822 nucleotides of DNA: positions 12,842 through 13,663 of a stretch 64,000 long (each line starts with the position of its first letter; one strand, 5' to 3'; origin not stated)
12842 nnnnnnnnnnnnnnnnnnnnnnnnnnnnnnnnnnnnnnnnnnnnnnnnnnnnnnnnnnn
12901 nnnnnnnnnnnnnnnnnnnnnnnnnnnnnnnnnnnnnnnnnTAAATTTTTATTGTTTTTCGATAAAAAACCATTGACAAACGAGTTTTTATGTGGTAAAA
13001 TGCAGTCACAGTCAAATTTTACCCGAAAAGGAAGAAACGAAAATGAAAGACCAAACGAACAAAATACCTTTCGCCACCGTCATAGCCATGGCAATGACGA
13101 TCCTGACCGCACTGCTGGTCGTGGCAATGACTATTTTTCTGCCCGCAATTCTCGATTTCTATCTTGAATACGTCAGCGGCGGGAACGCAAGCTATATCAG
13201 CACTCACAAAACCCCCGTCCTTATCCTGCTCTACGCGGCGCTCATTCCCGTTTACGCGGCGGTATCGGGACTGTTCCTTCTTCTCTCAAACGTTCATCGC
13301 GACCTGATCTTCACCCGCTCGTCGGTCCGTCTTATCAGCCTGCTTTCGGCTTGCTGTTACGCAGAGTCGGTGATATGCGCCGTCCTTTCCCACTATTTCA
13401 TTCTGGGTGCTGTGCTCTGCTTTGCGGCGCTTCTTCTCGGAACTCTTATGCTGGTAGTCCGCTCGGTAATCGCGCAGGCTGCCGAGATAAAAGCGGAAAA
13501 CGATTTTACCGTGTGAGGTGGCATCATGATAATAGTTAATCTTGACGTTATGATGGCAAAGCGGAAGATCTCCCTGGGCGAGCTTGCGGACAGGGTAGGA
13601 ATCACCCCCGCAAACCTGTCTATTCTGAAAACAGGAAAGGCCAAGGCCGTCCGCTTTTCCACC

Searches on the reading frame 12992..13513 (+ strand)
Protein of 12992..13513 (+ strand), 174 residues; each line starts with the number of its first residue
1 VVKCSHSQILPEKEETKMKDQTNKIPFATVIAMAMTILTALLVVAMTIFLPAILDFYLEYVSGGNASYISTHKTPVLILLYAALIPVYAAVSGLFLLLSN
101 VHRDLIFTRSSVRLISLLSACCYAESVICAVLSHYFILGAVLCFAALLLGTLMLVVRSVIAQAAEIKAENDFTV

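Call 81: search_protein_families(library=pfam, proteins=[window:12992-13513:+], max_evalue=0.0001)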
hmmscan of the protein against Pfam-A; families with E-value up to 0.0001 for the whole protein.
window:12992-13513:+ (174 aa): 1 family
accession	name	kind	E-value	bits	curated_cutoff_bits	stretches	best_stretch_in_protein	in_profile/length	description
PF11188.13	DUF2975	-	3.5e-16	59.7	27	1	71-174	15-130/130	Protein of unknown function (DUF2975)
